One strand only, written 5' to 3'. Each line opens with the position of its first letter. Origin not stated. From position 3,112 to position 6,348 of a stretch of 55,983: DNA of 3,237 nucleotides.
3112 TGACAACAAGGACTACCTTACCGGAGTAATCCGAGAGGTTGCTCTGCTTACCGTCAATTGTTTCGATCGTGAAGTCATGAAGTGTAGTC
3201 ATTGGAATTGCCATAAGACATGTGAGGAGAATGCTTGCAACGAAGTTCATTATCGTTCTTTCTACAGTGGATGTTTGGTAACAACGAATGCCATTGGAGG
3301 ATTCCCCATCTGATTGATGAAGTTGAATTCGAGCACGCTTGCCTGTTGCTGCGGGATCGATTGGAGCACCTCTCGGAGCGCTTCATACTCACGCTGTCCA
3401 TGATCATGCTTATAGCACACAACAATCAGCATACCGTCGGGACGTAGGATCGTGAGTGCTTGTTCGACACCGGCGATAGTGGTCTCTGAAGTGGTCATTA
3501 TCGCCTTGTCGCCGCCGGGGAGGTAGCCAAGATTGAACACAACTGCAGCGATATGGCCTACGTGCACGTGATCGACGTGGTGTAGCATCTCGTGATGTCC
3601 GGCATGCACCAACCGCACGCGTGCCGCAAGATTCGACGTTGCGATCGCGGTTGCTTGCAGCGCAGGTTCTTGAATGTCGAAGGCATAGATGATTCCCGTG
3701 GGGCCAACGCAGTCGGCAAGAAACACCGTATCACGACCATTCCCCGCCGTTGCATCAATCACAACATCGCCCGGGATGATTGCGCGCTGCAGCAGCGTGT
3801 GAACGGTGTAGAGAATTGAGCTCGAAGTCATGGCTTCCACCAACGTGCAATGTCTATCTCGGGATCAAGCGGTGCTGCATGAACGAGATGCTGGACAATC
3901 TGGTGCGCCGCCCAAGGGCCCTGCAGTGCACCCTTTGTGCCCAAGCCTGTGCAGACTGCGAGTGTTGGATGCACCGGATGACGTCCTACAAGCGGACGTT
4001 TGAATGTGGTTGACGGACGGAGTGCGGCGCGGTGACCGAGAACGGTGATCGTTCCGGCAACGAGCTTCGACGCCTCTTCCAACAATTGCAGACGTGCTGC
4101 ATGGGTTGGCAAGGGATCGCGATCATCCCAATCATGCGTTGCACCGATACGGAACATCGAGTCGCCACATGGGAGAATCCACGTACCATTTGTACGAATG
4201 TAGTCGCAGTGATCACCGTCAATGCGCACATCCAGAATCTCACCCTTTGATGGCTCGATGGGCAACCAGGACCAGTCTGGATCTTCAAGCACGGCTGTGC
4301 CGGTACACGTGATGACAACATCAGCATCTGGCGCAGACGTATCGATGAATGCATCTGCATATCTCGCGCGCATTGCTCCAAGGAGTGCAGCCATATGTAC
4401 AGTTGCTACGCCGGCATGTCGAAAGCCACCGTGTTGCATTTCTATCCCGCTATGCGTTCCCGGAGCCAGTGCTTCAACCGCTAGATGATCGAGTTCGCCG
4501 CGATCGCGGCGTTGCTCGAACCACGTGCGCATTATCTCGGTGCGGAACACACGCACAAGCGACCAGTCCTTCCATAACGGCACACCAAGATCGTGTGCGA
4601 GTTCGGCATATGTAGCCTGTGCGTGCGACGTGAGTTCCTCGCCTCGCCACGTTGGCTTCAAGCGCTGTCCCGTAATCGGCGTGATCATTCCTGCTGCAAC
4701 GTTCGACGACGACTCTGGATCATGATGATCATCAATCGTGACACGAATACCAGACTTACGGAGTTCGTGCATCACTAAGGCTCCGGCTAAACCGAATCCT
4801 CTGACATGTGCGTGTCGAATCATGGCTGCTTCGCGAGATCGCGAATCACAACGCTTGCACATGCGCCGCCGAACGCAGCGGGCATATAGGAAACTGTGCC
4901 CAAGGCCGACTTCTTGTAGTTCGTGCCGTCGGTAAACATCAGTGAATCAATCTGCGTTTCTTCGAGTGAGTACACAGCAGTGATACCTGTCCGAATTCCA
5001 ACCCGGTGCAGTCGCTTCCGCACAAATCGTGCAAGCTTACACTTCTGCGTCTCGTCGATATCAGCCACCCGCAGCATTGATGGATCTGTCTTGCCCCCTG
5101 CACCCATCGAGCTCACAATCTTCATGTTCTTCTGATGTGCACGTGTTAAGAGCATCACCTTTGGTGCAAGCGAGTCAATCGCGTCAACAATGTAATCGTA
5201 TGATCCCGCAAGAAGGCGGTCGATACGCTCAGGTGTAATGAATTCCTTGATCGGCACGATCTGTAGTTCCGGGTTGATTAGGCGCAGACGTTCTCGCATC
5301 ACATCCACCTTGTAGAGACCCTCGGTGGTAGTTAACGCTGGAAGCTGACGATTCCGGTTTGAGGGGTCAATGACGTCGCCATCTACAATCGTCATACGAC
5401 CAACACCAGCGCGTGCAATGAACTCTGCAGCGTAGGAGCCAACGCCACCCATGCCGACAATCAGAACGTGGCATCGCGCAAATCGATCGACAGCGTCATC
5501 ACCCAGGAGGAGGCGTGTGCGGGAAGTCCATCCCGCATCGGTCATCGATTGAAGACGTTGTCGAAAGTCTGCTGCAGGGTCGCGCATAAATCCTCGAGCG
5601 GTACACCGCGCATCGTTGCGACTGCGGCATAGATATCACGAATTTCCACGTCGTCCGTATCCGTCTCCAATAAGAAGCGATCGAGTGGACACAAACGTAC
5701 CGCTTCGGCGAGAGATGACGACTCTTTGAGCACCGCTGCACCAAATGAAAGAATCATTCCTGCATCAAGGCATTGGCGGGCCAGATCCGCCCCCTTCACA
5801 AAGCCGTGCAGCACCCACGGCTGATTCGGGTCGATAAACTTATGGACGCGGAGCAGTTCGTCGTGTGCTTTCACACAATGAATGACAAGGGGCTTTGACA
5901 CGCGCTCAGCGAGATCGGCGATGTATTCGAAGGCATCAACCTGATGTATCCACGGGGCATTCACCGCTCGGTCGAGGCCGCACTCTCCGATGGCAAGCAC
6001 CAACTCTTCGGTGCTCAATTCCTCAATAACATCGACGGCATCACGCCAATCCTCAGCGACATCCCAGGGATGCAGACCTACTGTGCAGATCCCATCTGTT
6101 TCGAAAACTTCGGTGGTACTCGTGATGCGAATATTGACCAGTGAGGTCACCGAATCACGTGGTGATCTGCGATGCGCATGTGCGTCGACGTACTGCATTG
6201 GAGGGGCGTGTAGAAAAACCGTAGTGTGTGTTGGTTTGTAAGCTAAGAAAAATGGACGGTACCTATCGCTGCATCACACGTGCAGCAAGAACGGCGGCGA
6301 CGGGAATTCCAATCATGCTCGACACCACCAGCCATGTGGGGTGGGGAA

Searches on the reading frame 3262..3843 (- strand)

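Call 43: search_protein_families(library=pfam, proteins=[window:3262-3843:-], max_evalue=0.00001)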
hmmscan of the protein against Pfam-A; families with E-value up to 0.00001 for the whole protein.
window:3262-3843:- (193 aa): 2 families
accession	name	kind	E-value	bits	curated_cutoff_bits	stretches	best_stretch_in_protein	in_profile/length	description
PF06962.18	rRNA_methylase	-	1.1e-40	139.2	22.7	1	52-188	1-136/137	Putative rRNA methylase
PF13847.12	Methyltransf_31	-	2.4e-06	27.8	27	1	25-155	4-114/145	Methyltransferase domain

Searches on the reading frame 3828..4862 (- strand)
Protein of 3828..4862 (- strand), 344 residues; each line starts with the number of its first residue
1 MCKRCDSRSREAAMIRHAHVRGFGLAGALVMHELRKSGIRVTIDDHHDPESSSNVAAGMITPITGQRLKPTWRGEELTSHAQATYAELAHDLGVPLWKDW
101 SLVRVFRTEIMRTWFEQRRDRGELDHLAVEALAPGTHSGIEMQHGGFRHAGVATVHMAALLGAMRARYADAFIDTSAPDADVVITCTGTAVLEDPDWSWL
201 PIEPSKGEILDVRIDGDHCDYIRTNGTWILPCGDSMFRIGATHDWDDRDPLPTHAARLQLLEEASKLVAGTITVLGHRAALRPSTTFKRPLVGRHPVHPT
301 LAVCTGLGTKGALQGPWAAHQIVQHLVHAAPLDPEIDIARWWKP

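Call 43: search_protein_families(library=pfam, proteins=[window:3828-4862:-], max_evalue=0.00001)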
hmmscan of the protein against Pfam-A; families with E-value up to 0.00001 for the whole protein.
window:3828-4862:- (344 aa): 1 family
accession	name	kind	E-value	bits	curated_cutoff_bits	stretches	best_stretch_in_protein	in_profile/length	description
PF01266.30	DAO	-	4.3e-23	82.9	27.9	1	22-323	6-351/353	FAD dependent oxidoreductase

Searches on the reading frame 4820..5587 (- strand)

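Call 43: search_protein_families(library=pfam, proteins=[window:4820-5587:-], max_evalue=0.00001)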
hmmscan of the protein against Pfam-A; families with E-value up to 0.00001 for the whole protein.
window:4820-5587:- (255 aa): 1 family
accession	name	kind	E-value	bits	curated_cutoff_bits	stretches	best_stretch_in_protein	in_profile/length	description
PF00899.27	ThiF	-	1.4e-39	136.1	28.1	1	25-251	5-202/238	ThiF family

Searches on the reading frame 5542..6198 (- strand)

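Call 43: search_protein_families(library=pfam, proteins=[window:5542-6198:-], max_evalue=0.00001)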
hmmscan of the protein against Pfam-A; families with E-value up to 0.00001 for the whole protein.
window:5542-6198:- (218 aa): 1 family
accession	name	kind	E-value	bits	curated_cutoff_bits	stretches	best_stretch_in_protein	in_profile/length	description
PF01026.27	TatD_DNase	-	1.9e-38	132.7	27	1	25-217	44-253/253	TatD related DNase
